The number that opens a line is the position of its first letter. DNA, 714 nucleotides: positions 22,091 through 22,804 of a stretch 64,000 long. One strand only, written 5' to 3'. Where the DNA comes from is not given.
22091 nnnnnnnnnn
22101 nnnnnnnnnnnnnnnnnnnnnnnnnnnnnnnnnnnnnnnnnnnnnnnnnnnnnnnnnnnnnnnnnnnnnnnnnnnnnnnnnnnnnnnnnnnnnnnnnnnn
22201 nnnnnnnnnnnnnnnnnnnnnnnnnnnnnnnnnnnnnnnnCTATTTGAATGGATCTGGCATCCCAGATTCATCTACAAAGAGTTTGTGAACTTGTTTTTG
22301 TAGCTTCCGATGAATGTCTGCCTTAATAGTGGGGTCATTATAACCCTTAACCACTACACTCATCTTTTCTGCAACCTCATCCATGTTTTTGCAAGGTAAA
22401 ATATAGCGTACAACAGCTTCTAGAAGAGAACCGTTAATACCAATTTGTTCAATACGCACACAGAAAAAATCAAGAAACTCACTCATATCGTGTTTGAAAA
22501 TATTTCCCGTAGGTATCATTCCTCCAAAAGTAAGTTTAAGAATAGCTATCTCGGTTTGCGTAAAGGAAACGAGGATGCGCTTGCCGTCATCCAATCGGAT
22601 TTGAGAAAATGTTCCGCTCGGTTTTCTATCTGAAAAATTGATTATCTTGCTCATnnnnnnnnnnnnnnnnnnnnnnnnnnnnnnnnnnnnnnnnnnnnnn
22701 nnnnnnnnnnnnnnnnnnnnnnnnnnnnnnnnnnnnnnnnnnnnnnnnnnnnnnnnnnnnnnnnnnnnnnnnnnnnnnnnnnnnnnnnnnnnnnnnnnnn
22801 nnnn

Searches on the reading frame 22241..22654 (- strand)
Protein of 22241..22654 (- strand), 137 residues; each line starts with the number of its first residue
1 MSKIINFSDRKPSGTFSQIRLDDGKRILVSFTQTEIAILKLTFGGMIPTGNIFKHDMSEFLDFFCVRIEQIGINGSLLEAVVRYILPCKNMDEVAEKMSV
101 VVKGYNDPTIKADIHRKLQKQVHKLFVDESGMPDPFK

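Call 4: search_protein_families(library=pfam, proteins=[window:22241-22654:-], max_evalue=1)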
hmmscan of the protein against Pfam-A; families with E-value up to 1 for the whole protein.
window:22241-22654:- (137 aa): 2 families
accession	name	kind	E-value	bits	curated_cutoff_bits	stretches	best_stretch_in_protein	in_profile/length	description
PF11971.13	CAMSAP_CH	-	0.11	12.8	27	1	74-125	22-76/85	CAMSAP CH domain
PF05005.20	Ocnus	-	0.16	12.5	23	1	79-125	12-58/108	Janus/Ocnus family (Ocnus)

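Call 5: search_protein_families(library=padloc, proteins=[window:22241-22654:-], max_evalue=1)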
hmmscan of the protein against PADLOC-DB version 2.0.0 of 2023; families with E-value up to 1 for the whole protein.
window:22241-22654:- (137 aa): 0 families

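Call 6: search_protein_families(library=ncbifam, proteins=[window:22241-22654:-], max_evalue=1)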
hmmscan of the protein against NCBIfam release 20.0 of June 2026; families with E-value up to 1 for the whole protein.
window:22241-22654:- (137 aa): 2 families
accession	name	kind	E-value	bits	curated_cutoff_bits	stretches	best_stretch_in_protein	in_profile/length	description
NF006395.0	PRK08644.1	equivalog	0.047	13.3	159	1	83-132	105-155/215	sulfur carrier protein ThiS adenylyltransferase ThiF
NF033942.0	GjpA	subfamily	0.12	11.6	100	1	33-81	223-270/331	outer membrane porin GjpA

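Call 40: find_homologous_proteins(query=window:22244-22654:-, max_evalue=0.01)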
Query window:22244-22654:- (137 aa): 51 proteins with E <= 0.01 among 55 candidates.
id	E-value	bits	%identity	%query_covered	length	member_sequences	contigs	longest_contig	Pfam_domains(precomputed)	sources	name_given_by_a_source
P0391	5.4e-85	300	100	100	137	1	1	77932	-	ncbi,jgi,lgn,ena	ncbi:MAG: hypothetical protein WC650_03800 [Candidatus Doudnabacteria bacterium]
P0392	1.1e-63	231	82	93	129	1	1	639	-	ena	-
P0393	2.2e-63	230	82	92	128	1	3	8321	-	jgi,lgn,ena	-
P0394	3.8e-63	229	83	92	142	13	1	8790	-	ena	-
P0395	4.2e-62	226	80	94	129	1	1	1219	-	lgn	-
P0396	5.4e-62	226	82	92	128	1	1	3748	-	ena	-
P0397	1.1e-61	224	79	94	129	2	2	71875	-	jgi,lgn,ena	jgi:hypothetical protein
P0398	1.3e-61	224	81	94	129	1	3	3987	-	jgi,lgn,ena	-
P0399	1.3e-61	224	81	94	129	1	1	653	-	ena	-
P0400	1.5e-61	224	79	92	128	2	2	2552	-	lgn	-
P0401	1.5e-61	224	79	94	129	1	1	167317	-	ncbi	-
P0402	2.1e-61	224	80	92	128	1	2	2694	-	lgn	-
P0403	2.8e-61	223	80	92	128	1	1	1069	-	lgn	-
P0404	3.3e-61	223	78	94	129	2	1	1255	-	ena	-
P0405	7.5e-61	222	79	92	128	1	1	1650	-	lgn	-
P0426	2.2e-55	204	72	94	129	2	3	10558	-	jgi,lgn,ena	jgi:Lhr-like helicase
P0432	2.8e-50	188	63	92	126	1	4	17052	-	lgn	-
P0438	3.6e-34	136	75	61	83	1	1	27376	-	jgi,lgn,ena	-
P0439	6.7e-33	131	69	64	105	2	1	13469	-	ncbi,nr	ncbi:MAG: hypothetical protein HYU63_03295 [Armatimonadetes bacterium]|nr:hypothetical protein [Arma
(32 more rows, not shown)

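Call 41: find_encoding_contigs(protein=P0401, flank=5000, max_places=2)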
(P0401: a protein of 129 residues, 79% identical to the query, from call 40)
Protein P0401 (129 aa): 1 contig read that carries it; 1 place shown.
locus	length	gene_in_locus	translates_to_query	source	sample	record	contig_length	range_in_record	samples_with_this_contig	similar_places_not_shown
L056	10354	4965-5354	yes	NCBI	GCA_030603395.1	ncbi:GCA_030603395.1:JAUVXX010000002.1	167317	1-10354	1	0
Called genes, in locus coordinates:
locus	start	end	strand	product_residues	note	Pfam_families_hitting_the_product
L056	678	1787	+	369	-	PF05496:RuvB_N (weak), PF01078:Mg_chelatase (faint), PF13177:DNA_pol3_delta2, PF00004:AAA, PF13401:AAA_22 (faint), PF22608:DNAX_ATPase_lid, PF12169:DNA_pol3_gamma3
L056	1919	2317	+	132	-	PF20385:DUF6680 (weak)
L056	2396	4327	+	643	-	PF02463:SMC_N (weak), PF13175:AAA_15, PF13304:AAA_21, PF20469:OLD-like_TOPRIM (weak)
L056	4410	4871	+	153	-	-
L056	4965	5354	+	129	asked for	-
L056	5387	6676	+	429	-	-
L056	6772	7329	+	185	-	-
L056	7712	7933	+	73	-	-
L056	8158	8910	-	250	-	PF00535:Glycos_transf_2, PF13641:Glyco_tranf_2_3 (faint)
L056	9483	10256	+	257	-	-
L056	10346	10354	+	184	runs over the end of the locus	-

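Call 42: find_encoding_contigs(protein=P0397, flank=5000, max_places=2)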
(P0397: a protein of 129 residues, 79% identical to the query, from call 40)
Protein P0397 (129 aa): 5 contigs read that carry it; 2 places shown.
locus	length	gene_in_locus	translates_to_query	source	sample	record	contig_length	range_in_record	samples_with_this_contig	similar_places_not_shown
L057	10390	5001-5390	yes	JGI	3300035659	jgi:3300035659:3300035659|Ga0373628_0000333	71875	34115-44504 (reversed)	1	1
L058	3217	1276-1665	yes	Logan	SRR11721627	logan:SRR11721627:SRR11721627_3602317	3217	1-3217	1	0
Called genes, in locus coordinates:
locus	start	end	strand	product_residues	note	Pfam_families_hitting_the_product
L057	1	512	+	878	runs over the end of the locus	PF07517:SecA_DEAD, PF01043:SecA_PP_bind, PF21090:P-loop_SecA, PF07516:SecA_SW, PF02810:SEC-C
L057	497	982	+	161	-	PF00293:NUDIX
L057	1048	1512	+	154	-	PF00293:NUDIX, PF22327:Nudt16-like (weak)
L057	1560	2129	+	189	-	PF02545:Maf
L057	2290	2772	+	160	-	-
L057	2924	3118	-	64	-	-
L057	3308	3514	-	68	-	PF13490:zf-HC2 (weak)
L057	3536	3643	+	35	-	-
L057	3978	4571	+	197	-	-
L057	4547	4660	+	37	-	-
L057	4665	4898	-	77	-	-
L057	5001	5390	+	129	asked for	-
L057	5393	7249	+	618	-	PF01435:Peptidase_M48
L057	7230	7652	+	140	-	-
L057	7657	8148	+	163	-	PF08937:ThsB_TIR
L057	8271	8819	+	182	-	-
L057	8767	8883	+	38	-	-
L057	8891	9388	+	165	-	-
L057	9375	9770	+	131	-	PF03073:TspO_MBR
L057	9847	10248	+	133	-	PF01741:MscL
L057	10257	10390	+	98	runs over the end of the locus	PF11373:DUF3175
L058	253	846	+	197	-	-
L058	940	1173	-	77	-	-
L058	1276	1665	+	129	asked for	-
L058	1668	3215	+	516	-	?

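Call 43: find_encoding_contigs(protein=P0432, flank=5000, max_places=2)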
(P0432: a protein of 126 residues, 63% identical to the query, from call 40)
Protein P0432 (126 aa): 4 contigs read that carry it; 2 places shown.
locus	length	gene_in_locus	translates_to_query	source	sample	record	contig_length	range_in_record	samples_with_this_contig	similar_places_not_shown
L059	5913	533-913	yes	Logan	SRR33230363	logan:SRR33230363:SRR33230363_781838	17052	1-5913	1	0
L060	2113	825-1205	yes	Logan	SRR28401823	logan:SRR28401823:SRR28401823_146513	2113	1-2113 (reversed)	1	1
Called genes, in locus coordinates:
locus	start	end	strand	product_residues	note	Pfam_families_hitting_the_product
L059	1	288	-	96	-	?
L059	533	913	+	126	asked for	-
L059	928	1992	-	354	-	PF00091:Tubulin, PF12327:FtsZ_C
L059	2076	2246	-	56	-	-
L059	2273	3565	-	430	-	PF11104:PilM_2 (faint), PF02491:SHS2_FTSA, PF06277:EutA (weak), PF06723:MreB_Mbl (weak), PF14450:FtsA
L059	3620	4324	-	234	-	-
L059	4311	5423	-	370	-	PF03033:Glyco_transf_28, PF04101:Glyco_tran_28_C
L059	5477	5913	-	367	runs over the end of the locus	PF01098:FTSW_RODA_SPOVE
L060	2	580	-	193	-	?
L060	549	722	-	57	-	-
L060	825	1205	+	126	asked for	-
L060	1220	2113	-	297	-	?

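Call 64: search_protein_families(library=phrogs, proteins=[window:22244-22654:-], max_evalue=0.01)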
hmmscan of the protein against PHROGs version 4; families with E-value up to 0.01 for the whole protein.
window:22244-22654:- (137 aa): 0 families

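Call 75: find_encoding_contigs(protein=P0394, flank=4000, max_places=2)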
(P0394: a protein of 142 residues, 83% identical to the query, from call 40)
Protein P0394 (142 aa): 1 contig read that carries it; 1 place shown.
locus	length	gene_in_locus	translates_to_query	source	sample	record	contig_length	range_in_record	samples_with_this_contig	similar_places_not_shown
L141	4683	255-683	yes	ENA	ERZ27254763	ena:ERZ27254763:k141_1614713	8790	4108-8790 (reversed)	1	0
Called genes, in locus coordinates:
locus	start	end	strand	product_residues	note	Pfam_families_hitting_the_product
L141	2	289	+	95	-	?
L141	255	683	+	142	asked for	-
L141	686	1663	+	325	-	-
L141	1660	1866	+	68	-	-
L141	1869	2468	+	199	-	-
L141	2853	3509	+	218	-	PF03602:Cons_hypoth95, PF05175:MTS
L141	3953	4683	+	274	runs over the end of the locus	PF00215:OMPdecase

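Call 76: find_encoding_contigs(protein=P0426, flank=4000, max_places=2)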
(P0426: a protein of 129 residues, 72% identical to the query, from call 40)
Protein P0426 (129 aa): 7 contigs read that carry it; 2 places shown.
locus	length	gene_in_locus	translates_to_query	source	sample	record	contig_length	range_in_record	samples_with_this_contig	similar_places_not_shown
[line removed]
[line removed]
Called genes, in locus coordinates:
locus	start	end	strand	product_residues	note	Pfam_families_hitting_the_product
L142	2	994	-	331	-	?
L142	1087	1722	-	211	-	PF11967:RecO_N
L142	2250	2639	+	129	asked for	-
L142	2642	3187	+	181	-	-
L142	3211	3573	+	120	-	PF03692:CxxCxxCC (weak)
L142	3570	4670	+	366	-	PF01820:Dala_Dala_lig_N, PF02222:ATP-grasp (weak), PF07478:Dala_Dala_lig_C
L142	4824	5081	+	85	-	PF02201:SWIB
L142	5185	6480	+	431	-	PF00270:DEAD, PF04851:ResIII, PF00271:Helicase_C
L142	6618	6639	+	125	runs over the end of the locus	-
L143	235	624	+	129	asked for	-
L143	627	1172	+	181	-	-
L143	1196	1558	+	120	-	PF03692:CxxCxxCC (weak)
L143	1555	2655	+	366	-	PF01820:Dala_Dala_lig_N, PF02222:ATP-grasp (weak), PF07478:Dala_Dala_lig_C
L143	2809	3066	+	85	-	PF02201:SWIB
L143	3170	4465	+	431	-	PF00270:DEAD, PF04851:ResIII, PF00271:Helicase_C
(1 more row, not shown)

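Call 77: find_encoding_contigs(protein=P0438, flank=4000, max_places=2)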
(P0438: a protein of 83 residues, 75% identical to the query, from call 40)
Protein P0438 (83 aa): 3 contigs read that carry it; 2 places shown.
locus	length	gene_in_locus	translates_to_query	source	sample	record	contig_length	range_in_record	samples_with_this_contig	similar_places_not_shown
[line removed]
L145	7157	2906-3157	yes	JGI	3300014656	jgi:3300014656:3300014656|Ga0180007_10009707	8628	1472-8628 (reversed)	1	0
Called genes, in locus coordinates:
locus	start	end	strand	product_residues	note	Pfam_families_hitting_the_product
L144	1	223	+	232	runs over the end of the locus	PF00005:ABC_tran, PF13401:AAA_22 (faint)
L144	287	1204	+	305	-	PF18075:FtsX_ECD, PF02687:FtsX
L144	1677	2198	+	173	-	-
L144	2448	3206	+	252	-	PF01978:TrmB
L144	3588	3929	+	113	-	PF13310:Virulence_RhuM (weak)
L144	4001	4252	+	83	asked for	-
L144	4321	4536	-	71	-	-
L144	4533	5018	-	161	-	PF01850:PIN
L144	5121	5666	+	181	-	PF04542:Sigma70_r2, PF08281:Sigma70_r4_2, PF04545:Sigma70_r4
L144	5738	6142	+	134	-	-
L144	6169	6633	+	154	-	-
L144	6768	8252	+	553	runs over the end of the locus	PF25919:BSH_CusB (faint), PF00364:Biotin_lipoyl (faint), PF25917:BSH_RND, PF25973:BSH_CzcB, PF25990:Beta-barrel_YknX (weak), PF25989:YknX_C (faint)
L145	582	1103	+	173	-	-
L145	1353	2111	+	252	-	PF01978:TrmB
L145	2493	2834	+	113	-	PF13310:Virulence_RhuM (weak)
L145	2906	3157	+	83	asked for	-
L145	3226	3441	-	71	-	-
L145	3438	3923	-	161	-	PF01850:PIN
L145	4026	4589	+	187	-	PF04542:Sigma70_r2, PF08281:Sigma70_r4_2, PF04545:Sigma70_r4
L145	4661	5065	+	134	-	-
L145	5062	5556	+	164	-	-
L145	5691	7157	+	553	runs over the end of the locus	PF25919:BSH_CusB (faint), PF00364:Biotin_lipoyl (faint), PF25917:BSH_RND, PF25973:BSH_CzcB, PF25990:Beta-barrel_YknX (weak), PF25989:YknX_C (faint)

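Call 78: find_encoding_contigs(protein=P0439, flank=4000, max_places=2)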
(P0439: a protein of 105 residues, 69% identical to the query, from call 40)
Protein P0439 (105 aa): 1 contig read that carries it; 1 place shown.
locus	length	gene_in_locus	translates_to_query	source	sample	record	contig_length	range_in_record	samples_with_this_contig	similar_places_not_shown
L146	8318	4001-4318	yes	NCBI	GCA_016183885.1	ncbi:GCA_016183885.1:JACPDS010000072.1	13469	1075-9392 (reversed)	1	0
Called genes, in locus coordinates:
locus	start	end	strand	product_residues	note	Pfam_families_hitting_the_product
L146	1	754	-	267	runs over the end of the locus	-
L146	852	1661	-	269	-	-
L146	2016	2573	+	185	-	-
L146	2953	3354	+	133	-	PF00877:NLPC_P60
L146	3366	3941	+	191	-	-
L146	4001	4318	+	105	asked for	-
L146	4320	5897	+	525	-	-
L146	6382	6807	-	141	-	-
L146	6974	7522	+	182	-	PF01558:POR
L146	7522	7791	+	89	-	PF13484:Fer4_16 (faint), PF13187:Fer4_9 (faint), PF25160:LdpA_Fe-S-bd (faint), PF12797:Fer4_2 (faint), PF12837:Fer4_6 (faint), PF14697:Fer4_21, PF12838:Fer4_7, PF00037:Fer4 (weak), +2 more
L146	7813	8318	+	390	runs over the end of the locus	PF01855:POR_N, PF17147:PFOR_II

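Call 100: search_solved_structures(query=A7, max_evalue=10)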
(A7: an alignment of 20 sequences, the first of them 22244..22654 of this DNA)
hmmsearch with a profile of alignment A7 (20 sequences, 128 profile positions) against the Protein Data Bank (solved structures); distinct sequences matched with E-value up to 10: 4.
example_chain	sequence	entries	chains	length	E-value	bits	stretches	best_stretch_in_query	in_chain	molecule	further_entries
6nak_B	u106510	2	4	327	0.71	13.2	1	21-51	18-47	tRNA N6-adenosine threonylcarbamoyltransferase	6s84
6n9a_D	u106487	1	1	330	0.72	13.1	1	21-51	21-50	tRNA N6-adenosine threonylcarbamoyltransferase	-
13fn_D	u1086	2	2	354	0.83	12.9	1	21-51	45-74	tRNA N6-adenosine threonylcarbamoyltransferase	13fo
8tl7_A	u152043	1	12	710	2.3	11.5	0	71-122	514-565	Computationally designed protein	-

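Call 101: search_dna_similar(query=window:22244-22654:-, collection=phages, mode=protein, max_evalue=0.01, max_rows=10)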
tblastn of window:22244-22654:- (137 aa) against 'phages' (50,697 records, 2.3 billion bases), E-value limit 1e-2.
No match.
